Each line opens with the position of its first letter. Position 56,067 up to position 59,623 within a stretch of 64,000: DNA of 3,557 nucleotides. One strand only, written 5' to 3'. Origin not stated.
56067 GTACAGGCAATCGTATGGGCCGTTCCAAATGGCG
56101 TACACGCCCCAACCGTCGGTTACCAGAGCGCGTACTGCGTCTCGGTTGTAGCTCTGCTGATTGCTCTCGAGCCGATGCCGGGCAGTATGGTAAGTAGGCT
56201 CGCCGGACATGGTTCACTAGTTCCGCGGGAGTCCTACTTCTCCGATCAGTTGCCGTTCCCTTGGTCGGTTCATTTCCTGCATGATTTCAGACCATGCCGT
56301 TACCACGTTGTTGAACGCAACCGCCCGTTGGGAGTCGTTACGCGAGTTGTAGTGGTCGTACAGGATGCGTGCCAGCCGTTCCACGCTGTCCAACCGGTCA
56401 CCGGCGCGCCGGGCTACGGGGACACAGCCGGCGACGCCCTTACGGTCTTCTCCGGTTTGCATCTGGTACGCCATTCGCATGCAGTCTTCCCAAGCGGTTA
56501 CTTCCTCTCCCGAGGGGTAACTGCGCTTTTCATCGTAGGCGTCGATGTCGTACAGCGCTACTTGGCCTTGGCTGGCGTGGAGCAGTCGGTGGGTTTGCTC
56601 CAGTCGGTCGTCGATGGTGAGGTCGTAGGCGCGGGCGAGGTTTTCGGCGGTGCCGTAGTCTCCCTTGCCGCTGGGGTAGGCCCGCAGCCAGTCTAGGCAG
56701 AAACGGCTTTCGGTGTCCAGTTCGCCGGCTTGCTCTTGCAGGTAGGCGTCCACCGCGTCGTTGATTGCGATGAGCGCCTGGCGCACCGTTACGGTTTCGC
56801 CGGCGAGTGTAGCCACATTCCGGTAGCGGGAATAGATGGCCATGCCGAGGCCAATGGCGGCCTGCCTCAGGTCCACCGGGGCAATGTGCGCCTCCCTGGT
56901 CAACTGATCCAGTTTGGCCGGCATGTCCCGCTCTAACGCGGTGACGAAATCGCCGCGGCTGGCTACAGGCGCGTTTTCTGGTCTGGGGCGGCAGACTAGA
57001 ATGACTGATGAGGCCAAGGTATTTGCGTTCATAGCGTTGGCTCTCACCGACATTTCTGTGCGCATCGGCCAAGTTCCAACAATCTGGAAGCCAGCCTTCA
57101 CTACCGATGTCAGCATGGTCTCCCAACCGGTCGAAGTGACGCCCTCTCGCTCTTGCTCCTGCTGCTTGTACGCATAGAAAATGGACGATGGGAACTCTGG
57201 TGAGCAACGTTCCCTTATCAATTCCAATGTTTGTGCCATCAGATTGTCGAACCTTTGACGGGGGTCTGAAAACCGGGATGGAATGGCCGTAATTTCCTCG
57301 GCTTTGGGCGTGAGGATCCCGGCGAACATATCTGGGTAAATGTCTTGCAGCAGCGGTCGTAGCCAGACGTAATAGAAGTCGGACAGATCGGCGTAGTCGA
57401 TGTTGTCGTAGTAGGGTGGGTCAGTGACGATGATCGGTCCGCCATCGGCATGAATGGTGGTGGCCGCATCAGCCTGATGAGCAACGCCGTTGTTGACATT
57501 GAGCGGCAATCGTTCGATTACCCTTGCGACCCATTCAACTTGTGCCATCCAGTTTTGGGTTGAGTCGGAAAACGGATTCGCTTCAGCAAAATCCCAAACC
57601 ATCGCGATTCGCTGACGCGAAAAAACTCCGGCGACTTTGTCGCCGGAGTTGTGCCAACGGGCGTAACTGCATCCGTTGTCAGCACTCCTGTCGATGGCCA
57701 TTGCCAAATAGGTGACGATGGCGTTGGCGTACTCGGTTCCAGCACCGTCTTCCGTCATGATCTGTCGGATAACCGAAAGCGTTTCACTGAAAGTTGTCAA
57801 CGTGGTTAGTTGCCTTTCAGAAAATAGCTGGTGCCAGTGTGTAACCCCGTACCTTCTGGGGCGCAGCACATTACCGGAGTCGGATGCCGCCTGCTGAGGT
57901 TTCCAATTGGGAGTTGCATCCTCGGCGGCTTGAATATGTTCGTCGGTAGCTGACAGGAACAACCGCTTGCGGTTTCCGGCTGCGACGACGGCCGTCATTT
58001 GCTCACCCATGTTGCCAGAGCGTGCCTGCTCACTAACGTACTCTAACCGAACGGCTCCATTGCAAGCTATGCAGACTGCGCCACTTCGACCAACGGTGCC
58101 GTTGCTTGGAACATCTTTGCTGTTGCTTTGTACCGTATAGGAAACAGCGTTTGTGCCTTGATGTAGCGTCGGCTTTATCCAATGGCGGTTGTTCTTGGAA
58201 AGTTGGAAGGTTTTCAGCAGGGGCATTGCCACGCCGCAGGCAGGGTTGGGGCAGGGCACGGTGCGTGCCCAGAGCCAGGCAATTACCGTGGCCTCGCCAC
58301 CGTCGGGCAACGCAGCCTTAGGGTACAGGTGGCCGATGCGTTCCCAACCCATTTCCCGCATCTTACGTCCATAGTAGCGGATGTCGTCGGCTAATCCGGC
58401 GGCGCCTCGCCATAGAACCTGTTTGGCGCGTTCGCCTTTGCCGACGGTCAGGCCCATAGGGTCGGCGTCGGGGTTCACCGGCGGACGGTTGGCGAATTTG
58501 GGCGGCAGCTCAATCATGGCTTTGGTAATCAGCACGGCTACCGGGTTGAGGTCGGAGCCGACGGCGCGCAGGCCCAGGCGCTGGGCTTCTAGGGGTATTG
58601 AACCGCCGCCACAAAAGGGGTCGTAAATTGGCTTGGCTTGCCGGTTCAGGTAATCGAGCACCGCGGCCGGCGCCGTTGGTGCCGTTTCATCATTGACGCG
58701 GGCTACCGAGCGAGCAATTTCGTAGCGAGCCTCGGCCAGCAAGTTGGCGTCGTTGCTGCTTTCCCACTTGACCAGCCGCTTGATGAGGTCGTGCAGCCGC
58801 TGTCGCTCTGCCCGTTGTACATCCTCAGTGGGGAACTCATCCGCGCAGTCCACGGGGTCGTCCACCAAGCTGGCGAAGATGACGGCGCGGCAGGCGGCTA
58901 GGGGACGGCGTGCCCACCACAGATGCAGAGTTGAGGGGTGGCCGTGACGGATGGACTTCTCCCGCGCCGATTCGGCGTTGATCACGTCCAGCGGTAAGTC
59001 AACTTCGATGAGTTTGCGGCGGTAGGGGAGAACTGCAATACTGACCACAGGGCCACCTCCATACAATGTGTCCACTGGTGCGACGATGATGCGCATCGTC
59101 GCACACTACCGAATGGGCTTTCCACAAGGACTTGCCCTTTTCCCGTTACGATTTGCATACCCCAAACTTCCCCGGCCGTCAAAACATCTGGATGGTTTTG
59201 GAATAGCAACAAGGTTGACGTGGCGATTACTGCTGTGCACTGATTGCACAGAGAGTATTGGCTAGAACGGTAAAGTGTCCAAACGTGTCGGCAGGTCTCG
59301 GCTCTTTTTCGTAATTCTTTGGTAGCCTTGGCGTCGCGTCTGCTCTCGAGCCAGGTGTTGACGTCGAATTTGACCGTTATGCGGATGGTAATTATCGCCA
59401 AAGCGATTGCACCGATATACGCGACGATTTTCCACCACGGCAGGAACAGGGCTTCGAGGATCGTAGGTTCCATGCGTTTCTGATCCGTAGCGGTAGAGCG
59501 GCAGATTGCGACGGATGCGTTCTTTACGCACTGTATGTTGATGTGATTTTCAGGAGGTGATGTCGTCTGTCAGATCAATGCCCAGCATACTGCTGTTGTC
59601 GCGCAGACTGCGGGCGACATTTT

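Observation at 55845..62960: DUF499/DUF1156 operon with a HEPN head, an inserted small TM gene and a GIY-YIG nuclease tail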

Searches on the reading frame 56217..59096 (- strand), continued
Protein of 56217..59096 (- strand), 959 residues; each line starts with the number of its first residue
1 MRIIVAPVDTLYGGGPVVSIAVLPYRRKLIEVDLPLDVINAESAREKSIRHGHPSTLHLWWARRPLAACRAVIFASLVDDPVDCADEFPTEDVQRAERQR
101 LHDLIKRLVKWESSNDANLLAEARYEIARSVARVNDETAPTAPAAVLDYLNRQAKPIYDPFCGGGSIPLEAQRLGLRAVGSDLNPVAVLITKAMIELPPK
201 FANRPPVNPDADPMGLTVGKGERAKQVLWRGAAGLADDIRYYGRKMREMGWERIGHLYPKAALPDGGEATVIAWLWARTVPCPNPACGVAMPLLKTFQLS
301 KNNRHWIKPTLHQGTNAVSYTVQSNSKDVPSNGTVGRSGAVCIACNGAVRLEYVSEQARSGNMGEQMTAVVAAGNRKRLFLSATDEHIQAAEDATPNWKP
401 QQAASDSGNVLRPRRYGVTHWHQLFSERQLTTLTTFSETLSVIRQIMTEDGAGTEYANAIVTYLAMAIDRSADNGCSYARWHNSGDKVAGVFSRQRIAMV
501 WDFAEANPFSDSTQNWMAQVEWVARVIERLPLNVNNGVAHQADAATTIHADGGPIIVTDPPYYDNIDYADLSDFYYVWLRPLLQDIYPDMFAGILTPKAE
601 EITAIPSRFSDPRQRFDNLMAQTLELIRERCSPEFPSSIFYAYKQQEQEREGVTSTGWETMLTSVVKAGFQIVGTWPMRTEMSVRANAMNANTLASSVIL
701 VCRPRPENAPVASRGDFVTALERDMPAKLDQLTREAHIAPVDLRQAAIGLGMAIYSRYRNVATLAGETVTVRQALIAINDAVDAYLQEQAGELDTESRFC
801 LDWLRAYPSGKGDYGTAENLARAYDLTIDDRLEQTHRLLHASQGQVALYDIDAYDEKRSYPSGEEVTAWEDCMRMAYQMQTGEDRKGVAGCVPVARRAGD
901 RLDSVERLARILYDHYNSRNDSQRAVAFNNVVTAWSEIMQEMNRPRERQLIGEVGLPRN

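Call 87: find_encoding_contigs(protein=P0277, flank=8000, max_places=2)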
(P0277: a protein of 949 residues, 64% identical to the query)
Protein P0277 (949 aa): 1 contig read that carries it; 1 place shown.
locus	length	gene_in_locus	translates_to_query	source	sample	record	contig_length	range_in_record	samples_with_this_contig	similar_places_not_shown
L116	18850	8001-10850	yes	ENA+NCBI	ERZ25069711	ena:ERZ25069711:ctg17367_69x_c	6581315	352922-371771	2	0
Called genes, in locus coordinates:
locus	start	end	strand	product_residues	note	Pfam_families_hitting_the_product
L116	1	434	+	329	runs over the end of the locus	PF20030:bpMoxR, PF00004:AAA (weak), PF07726:AAA_3, PF07728:AAA_5, PF17863:AAA_lid_2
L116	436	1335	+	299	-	PF01882:DUF58, PF13519:VWA_2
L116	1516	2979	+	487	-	PF19295:SufBD_N, PF01458:SUFBD_core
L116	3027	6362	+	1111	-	PF18731:HEPN_Swt1, PF04465:DUF499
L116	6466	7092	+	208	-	PF14163:SieB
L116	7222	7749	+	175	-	PF04255:DUF433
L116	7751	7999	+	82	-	-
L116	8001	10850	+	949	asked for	PF06634:DUF1156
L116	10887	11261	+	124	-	-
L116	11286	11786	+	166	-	PF21818:DUF6884 (weak)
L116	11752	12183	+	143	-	-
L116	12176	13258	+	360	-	-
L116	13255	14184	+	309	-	-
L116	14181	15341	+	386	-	PF10923:BrxC_BrxD (weak)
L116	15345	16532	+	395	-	PF01702:TGT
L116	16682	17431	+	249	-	PF00005:ABC_tran, PF02463:SMC_N (faint)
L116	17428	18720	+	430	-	PF19295:SufBD_N, PF01458:SUFBD_core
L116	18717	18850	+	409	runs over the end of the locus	PF00155:Aminotran_1_2, PF00266:Aminotran_5, PF01041:DegT_DnrJ_EryC1 (weak), PF01212:Beta_elim_lyase (faint)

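Call 89: find_encoding_contigs(protein=P0225, flank=8000, max_places=1)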
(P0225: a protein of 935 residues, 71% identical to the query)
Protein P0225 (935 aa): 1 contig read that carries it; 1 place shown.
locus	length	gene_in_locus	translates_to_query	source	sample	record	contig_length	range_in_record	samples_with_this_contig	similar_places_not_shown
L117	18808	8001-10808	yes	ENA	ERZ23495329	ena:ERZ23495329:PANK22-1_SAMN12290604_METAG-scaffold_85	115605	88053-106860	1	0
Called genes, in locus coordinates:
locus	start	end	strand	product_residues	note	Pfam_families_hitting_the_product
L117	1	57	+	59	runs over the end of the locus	-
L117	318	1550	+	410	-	PF01381:HTH_3 (weak), PF04545:Sigma70_r4 (faint), PF12802:MarR_2 (faint), PF12844:HTH_19 (faint), PF13384:HTH_23 (faint), PF13412:HTH_24 (faint), PF13443:HTH_26 (faint), PF01381:HTH_3 (weak), +1 more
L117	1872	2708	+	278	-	PF00211:Guanylate_cyc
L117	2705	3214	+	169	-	PF18967:PycTM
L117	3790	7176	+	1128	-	PF18731:HEPN_Swt1, PF04465:DUF499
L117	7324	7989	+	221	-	PF01936:NYN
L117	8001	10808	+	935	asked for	PF06634:DUF1156, PF01170:UPF0020 (faint)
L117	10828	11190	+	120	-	PF01541:GIY-YIG (weak)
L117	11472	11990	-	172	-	-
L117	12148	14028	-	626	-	-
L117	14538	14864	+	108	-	-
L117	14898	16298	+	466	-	PF01555:N6_N4_Mtase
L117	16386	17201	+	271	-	-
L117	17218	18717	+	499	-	PF13589:HATPase_c_3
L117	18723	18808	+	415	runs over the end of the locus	-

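Call 90: find_encoding_contigs(protein=P0262, flank=8000, max_places=1)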
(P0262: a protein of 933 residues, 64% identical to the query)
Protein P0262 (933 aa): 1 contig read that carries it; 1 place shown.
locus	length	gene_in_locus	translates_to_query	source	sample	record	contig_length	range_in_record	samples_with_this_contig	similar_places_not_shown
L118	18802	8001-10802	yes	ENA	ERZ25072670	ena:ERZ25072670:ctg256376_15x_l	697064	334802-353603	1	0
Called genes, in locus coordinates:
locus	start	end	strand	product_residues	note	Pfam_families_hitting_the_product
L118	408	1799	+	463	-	PF13360:PQQ_2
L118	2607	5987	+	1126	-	PF18731:HEPN_Swt1 (weak), PF04465:DUF499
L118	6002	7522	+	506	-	PF13175:AAA_15, PF13304:AAA_21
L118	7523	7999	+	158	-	-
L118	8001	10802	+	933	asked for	PF06634:DUF1156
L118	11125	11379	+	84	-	PF01541:GIY-YIG (weak)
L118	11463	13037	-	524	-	PF02541:Ppx-GppA, PF21447:Ppx-GppA_III, PF01966:HD, PF24391:HD-CE (faint)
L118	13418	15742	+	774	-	PF13432:TPR_16 (faint)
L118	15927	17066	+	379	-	PF01385:OrfB_IS605, PF07282:Cas12f1-like_TNB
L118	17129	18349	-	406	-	PF05721:PhyH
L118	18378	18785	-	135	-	PF00903:Glyoxalase, PF13669:Glyoxalase_4 (faint)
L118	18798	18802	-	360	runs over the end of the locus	PF01408:GFO_IDH_MocA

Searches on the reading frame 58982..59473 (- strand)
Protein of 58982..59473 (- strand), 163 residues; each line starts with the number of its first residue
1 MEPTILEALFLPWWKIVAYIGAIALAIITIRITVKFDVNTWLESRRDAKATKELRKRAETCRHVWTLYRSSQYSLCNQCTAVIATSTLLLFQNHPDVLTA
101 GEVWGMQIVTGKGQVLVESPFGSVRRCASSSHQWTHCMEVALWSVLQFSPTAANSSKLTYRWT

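Call 3: search_protein_families(library=pfam, proteins=[window:58982-59473:-], max_evalue=0.01)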
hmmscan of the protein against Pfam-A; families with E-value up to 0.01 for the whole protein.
window:58982-59473:- (163 aa): 0 families

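Call 4: search_protein_families(library=padloc, proteins=[window:58982-59473:-], max_evalue=0.01)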
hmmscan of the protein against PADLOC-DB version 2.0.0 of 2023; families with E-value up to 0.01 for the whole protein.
window:58982-59473:- (163 aa): 0 families

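Call 15: find_homologous_proteins(query=window:58982-59473:-, max_evalue=0.01)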
Query window:58982-59473:- (163 aa): 5 proteins with E <= 0.01 among 54 candidates.
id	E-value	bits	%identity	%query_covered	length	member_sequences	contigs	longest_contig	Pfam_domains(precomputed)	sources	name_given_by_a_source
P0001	1.1e-52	196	71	77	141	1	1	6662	-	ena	-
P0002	1.2e-51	193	71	77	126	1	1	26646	-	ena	-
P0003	7.2e-51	190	67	77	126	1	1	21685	-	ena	-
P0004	2.8e-49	185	70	77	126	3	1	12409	-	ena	-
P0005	1.7e-46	176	66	77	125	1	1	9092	-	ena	-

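Call 18: find_encoding_contigs(protein=P0002, flank=10000, max_places=3)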
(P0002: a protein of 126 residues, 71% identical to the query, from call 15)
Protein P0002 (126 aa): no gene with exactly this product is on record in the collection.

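Call 19: find_encoding_contigs(protein=P0003, flank=10000, max_places=3)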
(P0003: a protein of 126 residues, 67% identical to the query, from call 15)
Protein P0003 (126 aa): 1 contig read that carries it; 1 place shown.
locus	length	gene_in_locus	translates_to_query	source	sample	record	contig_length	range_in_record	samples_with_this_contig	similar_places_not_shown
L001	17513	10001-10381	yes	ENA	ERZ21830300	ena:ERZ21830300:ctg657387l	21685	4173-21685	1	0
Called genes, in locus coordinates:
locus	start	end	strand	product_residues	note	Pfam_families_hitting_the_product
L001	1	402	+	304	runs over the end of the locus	PF02899:Phage_int_SAM_1, PF00589:Phage_integrase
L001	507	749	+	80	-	-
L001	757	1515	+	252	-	PF13489:Methyltransf_23, PF13847:Methyltransf_31 (weak), PF08241:Methyltransf_11, PF08242:Methyltransf_12, PF13649:Methyltransf_25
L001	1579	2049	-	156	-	PF00464:SHMT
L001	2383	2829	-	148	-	PF00464:SHMT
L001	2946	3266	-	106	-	-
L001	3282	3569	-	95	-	PF05973:Gp49 (weak)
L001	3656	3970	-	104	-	-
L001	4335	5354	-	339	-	PF12006:DUF3500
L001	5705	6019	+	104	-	-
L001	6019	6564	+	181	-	PF22769:DCD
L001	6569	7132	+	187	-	-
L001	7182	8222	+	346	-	PF02384:N6_Mtase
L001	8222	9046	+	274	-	PF07669:Eco57I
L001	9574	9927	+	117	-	-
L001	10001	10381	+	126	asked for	-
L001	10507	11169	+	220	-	-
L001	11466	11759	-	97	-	PF13560:HTH_31 (faint), PF01381:HTH_3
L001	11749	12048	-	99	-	-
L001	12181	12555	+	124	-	-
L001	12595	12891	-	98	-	-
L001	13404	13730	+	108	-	-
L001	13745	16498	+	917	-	-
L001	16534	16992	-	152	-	PF13442:Cytochrome_CBB3, PF00034:Cytochrom_C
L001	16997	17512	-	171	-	?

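Call 20: find_encoding_contigs(protein=P0004, flank=10000, max_places=3)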
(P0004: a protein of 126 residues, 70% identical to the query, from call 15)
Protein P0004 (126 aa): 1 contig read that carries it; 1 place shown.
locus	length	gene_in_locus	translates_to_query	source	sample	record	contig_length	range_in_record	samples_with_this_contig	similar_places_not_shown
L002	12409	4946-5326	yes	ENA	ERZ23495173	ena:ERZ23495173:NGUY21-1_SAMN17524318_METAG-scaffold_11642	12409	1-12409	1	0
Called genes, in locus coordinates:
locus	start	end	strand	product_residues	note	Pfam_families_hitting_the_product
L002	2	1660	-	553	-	?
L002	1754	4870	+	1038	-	PF01170:UPF0020 (faint), PF02384:N6_Mtase, PF07669:Eco57I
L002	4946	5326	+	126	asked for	-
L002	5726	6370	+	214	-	PF01936:NYN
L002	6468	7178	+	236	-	PF00581:Rhodanese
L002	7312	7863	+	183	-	PF00565:SNase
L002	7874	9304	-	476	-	PF00939:Na_sulph_symp, PF03600:CitMHS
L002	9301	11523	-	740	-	PF13328:HD_4, PF01966:HD, PF04607:RelA_SpoT, PF02824:TGS, PF19296:RelA_AH, PF28438:RelA_RIS, PF13291:ACT_4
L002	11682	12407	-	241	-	?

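Call 42: find_encoding_contigs(protein=P0001, flank=10000, max_places=2)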
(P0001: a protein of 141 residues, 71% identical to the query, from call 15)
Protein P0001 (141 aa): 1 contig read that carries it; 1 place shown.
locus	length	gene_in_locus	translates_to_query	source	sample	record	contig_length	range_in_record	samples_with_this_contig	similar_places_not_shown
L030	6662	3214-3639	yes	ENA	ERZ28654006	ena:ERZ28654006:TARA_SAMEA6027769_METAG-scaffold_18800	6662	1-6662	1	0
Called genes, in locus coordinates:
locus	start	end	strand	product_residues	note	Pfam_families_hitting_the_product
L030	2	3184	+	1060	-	?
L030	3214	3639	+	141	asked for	-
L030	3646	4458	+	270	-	-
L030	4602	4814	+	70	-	-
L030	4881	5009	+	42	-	-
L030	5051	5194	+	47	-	-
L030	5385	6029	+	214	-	PF01936:NYN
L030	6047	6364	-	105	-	PF13560:HTH_31 (weak), PF01381:HTH_3, PF13443:HTH_26 (weak)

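Call 43: find_encoding_contigs(protein=P0005, flank=10000, max_places=2)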
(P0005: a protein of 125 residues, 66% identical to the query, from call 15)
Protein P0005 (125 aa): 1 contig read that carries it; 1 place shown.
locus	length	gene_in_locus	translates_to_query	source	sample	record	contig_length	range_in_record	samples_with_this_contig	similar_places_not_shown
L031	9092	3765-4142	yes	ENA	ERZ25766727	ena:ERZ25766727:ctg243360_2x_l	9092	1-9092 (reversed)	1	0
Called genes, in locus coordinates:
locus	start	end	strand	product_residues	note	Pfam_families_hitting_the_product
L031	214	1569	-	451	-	PF13005:zf-IS66 (weak), PF03050:DDE_Tnp_IS66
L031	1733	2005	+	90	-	PF13546:DDE_5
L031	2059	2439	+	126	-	-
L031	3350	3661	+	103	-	-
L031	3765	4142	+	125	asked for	-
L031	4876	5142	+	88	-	-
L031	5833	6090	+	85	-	PF10711:DUF2513 (weak)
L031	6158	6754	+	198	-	-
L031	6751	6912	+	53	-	-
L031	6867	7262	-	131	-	PF00589:Phage_integrase (weak)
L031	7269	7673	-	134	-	-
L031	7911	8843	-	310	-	-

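Call 65: search_protein_families(library=pfam, proteins=[L031:3350-3661:+, L001:10507-11169:+], max_evalue=0.01)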
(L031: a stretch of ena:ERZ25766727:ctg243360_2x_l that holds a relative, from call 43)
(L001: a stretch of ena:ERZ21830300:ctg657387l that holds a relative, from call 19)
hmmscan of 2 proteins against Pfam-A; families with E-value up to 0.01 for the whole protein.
L031:3350-3661:+ (103 aa): 1 family
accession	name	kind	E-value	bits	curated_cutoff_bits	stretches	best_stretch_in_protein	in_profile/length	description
PF01541.30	GIY-YIG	-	0.0083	16.8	22.6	0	35-63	8-34/78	GIY-YIG catalytic domain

L001:10507-11169:+ (220 aa): 0 families

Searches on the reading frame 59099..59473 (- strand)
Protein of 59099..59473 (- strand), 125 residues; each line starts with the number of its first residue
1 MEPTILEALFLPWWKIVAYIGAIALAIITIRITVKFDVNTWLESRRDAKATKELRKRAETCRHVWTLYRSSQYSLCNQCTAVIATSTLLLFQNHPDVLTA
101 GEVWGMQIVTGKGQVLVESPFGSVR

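Call 51: predict_structure(alignment_id=A6)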
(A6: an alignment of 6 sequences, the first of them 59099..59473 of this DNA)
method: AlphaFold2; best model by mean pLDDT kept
length: 125 residues; sequences in the alignment: 6
mean_pLDDT: 55.2   pTM: 0.29
mean pLDDT of the five models: 55.2, 48.7, 47.7, 44.9, 44.7
residues with pLDDT >= 90: 0; 70-90: 15; 50-70: 81; < 50: 29
segments of 3 or more residues with pLDDT < 50: 1-3, 101-125
pLDDT, mean of each block of 10 residues (from residue 1): 52 72 74 59 56 55 59 61 63 56 38 32 28
secondary structure, 60 per line:
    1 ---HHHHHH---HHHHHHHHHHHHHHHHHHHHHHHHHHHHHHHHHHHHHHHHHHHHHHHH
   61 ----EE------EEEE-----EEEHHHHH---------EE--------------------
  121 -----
elements in order: H4-9 H13-60 E73-76 E82-84 H85-89

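Call 70: find_related_loci(query=A6, collection=viral_contigs, flank=8000)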
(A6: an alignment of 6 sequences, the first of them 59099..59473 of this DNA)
Query A6 (125 aa) in viral_contigs; peptide patterns used: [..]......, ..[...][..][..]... (x = any residue, [..] = any of these).
113 stretches matched a pattern, but none encodes a relative of the query by tblastn (E <= 1e-3).

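Call 81: search_protein_families(library=ncbifam, proteins=[window:59099-59473:-], max_evalue=0.01)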
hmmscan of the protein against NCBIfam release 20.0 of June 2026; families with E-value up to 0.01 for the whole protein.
window:59099-59473:- (125 aa): 0 families

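Call 82: search_protein_families(library=phrogs, proteins=[window:59099-59473:-], max_evalue=0.01)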
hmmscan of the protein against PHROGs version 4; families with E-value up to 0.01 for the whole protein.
window:59099-59473:- (125 aa): 0 families
